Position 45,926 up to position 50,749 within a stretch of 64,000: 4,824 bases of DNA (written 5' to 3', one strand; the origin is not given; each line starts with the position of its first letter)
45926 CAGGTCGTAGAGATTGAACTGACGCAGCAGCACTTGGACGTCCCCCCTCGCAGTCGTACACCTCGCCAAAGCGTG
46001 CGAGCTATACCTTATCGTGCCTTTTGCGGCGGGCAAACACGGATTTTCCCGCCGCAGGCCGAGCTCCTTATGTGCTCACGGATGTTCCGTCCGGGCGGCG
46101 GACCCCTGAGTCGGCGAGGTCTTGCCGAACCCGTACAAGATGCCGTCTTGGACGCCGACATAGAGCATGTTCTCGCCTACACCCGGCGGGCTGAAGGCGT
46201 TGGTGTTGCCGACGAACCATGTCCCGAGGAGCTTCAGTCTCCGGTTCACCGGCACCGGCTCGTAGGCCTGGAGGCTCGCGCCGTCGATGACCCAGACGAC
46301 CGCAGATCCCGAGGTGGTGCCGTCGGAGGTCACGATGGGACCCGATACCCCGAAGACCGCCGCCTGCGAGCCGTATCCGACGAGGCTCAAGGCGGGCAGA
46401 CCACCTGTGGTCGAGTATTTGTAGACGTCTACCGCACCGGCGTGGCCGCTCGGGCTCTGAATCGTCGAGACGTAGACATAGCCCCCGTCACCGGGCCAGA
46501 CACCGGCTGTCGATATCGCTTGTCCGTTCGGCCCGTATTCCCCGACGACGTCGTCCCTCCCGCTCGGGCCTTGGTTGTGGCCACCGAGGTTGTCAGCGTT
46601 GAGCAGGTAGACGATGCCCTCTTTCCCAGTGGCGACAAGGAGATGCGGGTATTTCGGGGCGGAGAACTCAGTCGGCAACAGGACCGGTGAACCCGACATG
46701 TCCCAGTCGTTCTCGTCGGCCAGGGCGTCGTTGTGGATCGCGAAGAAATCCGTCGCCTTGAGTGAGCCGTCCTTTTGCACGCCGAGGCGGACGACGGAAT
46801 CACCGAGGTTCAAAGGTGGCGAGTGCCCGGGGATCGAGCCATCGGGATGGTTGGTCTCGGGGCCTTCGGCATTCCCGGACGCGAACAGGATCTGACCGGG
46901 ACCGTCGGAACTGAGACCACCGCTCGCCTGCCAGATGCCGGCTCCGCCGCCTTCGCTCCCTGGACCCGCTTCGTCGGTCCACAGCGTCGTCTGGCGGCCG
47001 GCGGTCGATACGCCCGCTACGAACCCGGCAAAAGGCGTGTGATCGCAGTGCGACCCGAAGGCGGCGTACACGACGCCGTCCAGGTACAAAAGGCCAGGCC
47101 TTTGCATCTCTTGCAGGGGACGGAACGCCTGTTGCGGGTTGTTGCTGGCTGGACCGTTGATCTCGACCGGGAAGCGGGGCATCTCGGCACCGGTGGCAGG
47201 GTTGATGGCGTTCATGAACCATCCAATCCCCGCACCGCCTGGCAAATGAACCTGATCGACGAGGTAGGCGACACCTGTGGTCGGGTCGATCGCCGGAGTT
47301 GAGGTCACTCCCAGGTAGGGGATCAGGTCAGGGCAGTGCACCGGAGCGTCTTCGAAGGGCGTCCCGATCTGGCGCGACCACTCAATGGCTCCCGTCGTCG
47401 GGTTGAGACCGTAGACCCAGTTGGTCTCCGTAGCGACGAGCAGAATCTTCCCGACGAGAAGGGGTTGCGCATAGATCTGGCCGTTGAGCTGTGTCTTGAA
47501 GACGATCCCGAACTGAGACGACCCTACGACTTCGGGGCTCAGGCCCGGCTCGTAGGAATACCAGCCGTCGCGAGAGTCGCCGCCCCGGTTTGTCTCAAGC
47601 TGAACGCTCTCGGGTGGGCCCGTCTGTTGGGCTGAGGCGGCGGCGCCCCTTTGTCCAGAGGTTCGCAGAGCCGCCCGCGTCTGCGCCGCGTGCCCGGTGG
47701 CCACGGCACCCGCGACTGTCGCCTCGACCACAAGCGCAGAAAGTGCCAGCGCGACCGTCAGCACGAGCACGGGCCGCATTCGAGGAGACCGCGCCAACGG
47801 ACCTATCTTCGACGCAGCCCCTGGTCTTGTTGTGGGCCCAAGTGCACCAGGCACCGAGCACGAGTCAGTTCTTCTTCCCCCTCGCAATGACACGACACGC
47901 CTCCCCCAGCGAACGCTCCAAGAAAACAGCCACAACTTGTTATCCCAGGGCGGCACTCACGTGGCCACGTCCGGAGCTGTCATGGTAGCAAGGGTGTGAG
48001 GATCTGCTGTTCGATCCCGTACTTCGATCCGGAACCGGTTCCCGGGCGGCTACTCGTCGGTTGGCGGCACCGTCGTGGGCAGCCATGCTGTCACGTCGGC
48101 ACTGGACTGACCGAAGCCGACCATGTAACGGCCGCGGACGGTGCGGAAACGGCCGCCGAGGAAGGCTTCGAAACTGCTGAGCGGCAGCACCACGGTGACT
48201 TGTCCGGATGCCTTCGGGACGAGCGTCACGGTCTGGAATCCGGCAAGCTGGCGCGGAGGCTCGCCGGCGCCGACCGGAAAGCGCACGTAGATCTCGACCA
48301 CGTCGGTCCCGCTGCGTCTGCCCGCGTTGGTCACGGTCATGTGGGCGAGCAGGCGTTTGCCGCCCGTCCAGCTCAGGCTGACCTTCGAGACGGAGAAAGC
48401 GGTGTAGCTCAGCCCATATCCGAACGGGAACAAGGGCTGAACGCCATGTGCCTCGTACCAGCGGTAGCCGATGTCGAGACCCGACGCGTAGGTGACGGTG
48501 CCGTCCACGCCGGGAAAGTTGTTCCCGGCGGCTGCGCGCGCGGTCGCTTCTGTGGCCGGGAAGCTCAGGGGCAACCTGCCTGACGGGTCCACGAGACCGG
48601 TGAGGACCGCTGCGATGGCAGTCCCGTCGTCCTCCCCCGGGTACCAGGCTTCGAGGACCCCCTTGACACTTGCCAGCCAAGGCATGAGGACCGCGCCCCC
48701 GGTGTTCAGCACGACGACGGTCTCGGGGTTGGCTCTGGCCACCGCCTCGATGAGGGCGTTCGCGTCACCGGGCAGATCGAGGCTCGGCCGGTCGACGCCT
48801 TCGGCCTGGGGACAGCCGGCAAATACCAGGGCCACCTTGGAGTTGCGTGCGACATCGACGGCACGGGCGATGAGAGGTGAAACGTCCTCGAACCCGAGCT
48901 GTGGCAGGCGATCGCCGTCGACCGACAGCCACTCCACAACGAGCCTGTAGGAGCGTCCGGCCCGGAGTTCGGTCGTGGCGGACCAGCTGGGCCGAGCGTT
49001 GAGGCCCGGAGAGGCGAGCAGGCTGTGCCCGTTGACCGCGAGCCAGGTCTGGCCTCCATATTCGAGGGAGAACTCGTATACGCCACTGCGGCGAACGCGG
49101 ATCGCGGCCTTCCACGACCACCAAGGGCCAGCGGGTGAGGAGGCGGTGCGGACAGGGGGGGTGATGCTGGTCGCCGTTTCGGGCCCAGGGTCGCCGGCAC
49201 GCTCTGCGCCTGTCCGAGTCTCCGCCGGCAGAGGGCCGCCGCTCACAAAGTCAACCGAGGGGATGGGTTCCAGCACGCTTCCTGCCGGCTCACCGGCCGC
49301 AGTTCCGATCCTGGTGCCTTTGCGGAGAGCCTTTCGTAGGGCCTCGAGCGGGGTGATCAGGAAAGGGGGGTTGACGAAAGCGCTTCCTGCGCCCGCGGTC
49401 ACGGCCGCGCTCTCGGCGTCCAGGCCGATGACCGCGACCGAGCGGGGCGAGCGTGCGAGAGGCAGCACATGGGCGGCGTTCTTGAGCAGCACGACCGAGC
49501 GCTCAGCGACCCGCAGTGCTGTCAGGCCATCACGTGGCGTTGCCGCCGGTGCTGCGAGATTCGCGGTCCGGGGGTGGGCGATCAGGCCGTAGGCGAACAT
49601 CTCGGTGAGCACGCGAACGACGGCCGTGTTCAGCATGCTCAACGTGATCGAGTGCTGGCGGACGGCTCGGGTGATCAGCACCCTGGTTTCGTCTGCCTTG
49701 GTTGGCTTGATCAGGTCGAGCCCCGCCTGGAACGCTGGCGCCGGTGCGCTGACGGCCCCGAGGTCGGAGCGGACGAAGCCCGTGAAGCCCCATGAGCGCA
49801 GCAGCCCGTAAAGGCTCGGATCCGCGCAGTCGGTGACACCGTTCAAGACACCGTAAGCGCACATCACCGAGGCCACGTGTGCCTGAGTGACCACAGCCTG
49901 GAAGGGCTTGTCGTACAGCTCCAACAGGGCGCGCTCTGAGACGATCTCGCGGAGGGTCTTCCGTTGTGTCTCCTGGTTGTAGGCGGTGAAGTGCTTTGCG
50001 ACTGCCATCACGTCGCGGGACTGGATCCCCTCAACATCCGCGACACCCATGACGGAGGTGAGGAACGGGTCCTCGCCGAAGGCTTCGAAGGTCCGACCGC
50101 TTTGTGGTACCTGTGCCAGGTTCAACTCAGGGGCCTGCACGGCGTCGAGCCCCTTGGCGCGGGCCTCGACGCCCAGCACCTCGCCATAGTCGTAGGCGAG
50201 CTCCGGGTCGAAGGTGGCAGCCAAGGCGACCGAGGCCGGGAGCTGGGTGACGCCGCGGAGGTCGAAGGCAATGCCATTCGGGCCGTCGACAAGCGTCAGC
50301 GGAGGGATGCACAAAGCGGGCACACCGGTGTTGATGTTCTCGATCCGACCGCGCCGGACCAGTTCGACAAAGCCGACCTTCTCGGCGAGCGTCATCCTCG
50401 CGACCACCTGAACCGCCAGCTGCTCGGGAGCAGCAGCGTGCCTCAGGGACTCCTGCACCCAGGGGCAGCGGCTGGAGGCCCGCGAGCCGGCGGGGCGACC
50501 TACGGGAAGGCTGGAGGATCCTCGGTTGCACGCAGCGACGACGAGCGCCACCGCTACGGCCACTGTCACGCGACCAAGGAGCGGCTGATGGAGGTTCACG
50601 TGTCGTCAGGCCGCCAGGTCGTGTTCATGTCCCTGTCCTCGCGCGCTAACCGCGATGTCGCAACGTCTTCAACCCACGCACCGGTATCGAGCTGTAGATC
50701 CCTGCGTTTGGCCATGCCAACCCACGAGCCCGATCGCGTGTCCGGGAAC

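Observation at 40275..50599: Convergent 10-kb cluster that looks like a c-di-GMP-linked beta-glucan (cellulose-like) exopolysaccharide system with non-canonical parts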

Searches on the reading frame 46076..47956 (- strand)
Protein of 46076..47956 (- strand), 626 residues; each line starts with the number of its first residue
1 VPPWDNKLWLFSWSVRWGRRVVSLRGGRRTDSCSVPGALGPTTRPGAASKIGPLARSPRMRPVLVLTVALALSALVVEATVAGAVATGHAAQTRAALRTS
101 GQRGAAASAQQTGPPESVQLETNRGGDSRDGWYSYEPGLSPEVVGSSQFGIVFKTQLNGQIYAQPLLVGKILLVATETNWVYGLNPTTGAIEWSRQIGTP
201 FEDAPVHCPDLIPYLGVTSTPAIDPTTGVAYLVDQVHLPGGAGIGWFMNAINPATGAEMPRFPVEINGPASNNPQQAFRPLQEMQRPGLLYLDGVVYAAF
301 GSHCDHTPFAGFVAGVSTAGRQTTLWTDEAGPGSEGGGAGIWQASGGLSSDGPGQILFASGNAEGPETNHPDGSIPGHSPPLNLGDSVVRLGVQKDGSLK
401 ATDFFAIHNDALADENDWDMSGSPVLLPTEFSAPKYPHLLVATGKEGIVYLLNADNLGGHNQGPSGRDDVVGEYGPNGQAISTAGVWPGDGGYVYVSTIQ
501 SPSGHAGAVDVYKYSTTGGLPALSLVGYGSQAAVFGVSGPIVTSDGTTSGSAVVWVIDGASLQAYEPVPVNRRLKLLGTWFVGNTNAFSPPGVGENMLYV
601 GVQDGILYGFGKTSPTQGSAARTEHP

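Call 3: search_protein_families(library=pfam, proteins=[window:46076-47956:-], max_evalue=0.01)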
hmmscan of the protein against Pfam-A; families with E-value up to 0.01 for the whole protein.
window:46076-47956:- (626 aa): 3 families
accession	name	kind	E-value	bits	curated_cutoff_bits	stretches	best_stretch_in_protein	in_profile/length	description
PF13570.13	Beta-prop_ACSF4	-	4.8e-06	26.6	133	1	148-204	122-180/329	Beta-alanine-activating enzyme, beta-propeller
PF01011.28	PQQ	-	2.2e-05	23.8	26.7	0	160-197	48-85/595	Glucose/ethanol/alcohol dehydrogenase, beta-propeller domain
PF13360.13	PQQ_2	-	0.0012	19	27.6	1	151-205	55-107/233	Outer membrane protein assembly factor BamB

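Call 4: search_protein_families(library=ncbifam, proteins=[window:46076-47956:-], max_evalue=0.01)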
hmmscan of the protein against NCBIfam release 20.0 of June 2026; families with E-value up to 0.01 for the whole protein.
window:46076-47956:- (626 aa): 2 families
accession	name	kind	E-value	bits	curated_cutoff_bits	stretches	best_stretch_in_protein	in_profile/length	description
TIGR03300.1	assembly_YfgL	equivalog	0.00026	19.8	285.2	1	153-198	129-174/377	outer membrane protein assembly factor BamB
TIGR03075.1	PQQ_enz_alc_DH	subfamily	0.00098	17.8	480.05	1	142-212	42-112/530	PQQ-dependent dehydrogenase, methanol/ethanol family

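Call 33: search_protein_families(library=pfam, proteins=[window:46076-47779:-], max_evalue=10)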
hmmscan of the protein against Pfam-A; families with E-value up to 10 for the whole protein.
window:46076-47779:- (567 aa): 4 families
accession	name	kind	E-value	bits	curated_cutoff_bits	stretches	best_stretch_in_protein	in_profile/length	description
PF13570.13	Beta-prop_ACSF4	-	3.6e-06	27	133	1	89-145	122-180/329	Beta-alanine-activating enzyme, beta-propeller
PF01011.28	PQQ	-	1.6e-05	24.2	26.7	2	101-138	48-85/595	Glucose/ethanol/alcohol dehydrogenase, beta-propeller domain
PF13360.13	PQQ_2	-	0.00094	19.3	27.6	1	92-146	55-107/233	Outer membrane protein assembly factor BamB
PF25293.1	Beta-prop_EMC1_N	-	0.32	11.1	34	1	110-138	31-58/219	EMC1 N-terminal beta-propeller domain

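Call 49: search_solved_structures(query=window:46076-47779:-, max_evalue=1, show_alignments=1)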
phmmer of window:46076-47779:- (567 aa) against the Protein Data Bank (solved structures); distinct sequences matched with E-value up to 1: 2.
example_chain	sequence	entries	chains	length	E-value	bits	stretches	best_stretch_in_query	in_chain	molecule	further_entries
2yms_A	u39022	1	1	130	0.042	15.9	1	85-141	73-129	OUTER MEMBRANE PROTEIN ASSEMBLY FACTOR BAMB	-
2yms_B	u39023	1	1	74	0.32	12.9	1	85-135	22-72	OUTER MEMBRANE PROTEIN ASSEMBLY FACTOR BAMB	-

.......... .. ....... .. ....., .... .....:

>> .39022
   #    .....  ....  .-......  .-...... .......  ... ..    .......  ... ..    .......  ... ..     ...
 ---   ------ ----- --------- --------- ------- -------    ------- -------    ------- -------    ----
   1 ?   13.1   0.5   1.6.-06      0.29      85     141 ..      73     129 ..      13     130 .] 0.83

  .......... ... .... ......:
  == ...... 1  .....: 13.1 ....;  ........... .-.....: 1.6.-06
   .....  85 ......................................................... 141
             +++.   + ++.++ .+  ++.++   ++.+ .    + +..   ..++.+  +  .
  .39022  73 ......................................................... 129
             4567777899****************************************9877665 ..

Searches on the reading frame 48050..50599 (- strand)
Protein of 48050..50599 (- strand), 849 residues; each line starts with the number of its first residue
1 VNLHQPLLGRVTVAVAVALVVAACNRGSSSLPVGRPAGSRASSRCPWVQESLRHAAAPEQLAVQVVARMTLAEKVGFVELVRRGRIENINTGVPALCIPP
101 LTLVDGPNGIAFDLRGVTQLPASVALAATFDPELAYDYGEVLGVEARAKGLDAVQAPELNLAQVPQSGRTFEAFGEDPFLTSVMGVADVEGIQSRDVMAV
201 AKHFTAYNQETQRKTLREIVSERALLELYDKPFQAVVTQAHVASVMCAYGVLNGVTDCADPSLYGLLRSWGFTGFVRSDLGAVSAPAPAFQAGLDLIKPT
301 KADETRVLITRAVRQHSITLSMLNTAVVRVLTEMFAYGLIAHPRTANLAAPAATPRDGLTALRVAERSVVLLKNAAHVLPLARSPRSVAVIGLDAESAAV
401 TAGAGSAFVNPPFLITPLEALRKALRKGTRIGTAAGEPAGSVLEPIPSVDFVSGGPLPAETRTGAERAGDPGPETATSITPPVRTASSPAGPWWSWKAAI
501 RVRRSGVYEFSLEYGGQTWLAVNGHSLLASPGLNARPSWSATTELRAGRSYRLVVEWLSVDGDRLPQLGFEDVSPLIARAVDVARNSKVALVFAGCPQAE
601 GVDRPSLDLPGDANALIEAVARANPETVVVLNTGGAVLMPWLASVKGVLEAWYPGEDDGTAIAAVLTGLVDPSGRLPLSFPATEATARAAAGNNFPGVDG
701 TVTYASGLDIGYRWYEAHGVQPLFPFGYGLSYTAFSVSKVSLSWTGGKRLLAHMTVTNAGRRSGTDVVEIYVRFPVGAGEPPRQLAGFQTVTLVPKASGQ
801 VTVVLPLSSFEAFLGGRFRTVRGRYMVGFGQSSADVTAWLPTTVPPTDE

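Call 3: search_protein_families(library=pfam, proteins=[window:48050-50599:-], max_evalue=0.01)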
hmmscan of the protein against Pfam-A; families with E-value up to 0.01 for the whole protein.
window:48050-50599:- (849 aa): 4 families
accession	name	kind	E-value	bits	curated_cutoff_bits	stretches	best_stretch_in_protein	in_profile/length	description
PF01915.27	Glyco_hydro_3_C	-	1.2e-53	182.5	31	1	369-732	1-200/200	Glycosyl hydrolase family 3 C-terminal domain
PF00933.27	Glyco_hydro_3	-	2.5e-33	116.3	27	1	96-332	61-315/316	Glycosyl hydrolase family 3 N terminal domain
PF14310.12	Fn3-like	-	3.8e-10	40.2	25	1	766-833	1-71/71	Fibronectin type III-like domain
PF07691.17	PA14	-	3.4e-05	24.1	24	1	495-568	49-131/147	PA14 domain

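Call 4: search_protein_families(library=ncbifam, proteins=[window:48050-50599:-], max_evalue=0.01)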
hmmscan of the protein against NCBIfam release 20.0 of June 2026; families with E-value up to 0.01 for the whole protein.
window:48050-50599:- (849 aa): 8 families
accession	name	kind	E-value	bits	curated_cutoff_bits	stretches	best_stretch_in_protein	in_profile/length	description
NF052330.1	BetGlucosiCelf0468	equivalog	1.2e-111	374.4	1300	2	65-439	2-388/817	beta-d-glucosidase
NF041610.1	alph_arabinopyran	equivalog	6e-103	345.4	1300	2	576-839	380-648/738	exo-alpha-(1->6)-L-arabinopyranosidase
NF041776.1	xylosidase_Xyl3A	equivalog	1.8e-77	261.1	1250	2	58-427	13-413/846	xylan 1,4-beta-xylosidase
NF052329.1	XyloArabinsidase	equivalog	1.7e-71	241.3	1050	2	117-404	108-411/750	beta-xylosidase/alpha-l-arabinosidase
NF041579.1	betaxyl_Flavo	equivalog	1.4e-65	221.8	1350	2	64-436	39-437/716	beta-xylosidase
NF011678.0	PRK15098.1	equivalog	6.7e-65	219.9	666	2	576-835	491-756/765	beta-glucosidase BglX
NF052331.1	Bet13-16Glucosase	equivalog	6.5e-57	193.2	1330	2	96-403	73-407/750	exo-beta-d-1,3/1,6-glucosidase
NF003740.0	PRK05337.1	equivalog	0.00012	21.4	207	1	115-255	74-221/340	beta-N-acetylhexosaminidase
